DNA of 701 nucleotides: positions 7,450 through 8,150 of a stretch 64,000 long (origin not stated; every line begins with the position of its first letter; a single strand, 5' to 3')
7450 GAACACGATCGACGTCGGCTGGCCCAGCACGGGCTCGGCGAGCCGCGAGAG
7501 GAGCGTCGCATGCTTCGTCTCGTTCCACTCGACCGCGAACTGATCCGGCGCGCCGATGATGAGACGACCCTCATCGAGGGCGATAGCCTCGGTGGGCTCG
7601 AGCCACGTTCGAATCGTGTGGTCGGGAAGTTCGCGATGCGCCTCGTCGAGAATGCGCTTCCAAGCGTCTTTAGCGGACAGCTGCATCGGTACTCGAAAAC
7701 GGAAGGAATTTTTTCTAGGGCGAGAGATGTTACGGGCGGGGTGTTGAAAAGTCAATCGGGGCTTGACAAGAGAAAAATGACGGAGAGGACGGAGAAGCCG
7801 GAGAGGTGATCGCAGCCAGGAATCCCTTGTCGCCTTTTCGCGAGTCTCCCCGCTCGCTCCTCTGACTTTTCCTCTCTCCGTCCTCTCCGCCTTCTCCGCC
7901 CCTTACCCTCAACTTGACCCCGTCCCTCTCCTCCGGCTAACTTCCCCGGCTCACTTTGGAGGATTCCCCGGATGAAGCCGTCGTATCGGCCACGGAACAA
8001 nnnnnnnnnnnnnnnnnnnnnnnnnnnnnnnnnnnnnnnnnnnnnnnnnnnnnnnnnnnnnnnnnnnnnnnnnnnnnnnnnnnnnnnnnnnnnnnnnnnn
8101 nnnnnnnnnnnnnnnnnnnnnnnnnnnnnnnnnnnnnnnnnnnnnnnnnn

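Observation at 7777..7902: Two-copy palindromic element built from 9-nt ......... units; copy 1 lies between the dnaA and rpmH promoters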

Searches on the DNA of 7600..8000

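Call 34: search_rna_families(source=window, start=7600, end=8000, threshold=evalue, max_evalue=1)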
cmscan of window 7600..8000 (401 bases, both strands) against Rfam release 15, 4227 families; matches with E-value up to 1: 17.
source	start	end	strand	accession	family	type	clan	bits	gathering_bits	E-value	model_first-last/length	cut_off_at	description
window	7777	7912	-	RF03792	MIR6462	Gene; miRNA;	-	24.6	96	0.037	1-119/119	no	MIR6462 microRNA precursor family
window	7779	7892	+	RF03778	mir-483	Gene; miRNA;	-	23.4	60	0.047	1-75/75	no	mir-483 microRNA precursor family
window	7779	7900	-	RF04159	MIR1437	Gene; miRNA;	-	22.6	168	0.11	1-192/192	no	MIR1437 microRNA precursor family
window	7769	7897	-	RF04173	MIR847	Gene; miRNA;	-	20.6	184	0.049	1-164/164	no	MIR847 microRNA precursor family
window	7736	7950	-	RF04119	MIR1858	Gene; miRNA;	-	20.5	137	0.41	1-197/197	no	MIR1858 microRNA precursor family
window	7778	7912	+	RF00908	MIR529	Gene; miRNA;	-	20.4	75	0.031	1-131/131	no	MIR529 microRNA precursor family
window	7783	7903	-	RF00772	mir-328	Gene; miRNA;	-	20.2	70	0.54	1-75/75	no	mir-328 microRNA precursor family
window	7779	7900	+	RF04159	MIR1437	Gene; miRNA;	-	20.1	168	0.4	1-192/192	no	MIR1437 microRNA precursor family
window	7761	7910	+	RF00690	MIR408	Gene; miRNA;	-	19.5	64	0.026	1-126/126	no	MIR408 microRNA precursor family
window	7782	7905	-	RF04279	mir-H20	Gene; miRNA;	CL00141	19.3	99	0.43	1-82/82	no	mir-H20 microRNA precursor family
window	7787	7892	+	RF03873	mir-3192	Gene; miRNA;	-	19.1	80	0.35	1-77/77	no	mir-3192 microRNA precursor family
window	7738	7922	+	RF02409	snoR125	Gene; snRNA; snoRNA; CD-box;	-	18.8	100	0.041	1-200/200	no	Small nucleolar RNA snoR125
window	7769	7914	-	RF00690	MIR408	Gene; miRNA;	-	18.8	64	0.043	1-126/126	no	MIR408 microRNA precursor family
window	7765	7912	-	RF00908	MIR529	Gene; miRNA;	-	18.8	75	0.096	1-131/131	no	MIR529 microRNA precursor family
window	7778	7891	-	RF03778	mir-483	Gene; miRNA;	-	18.3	60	0.74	1-75/75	no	mir-483 microRNA precursor family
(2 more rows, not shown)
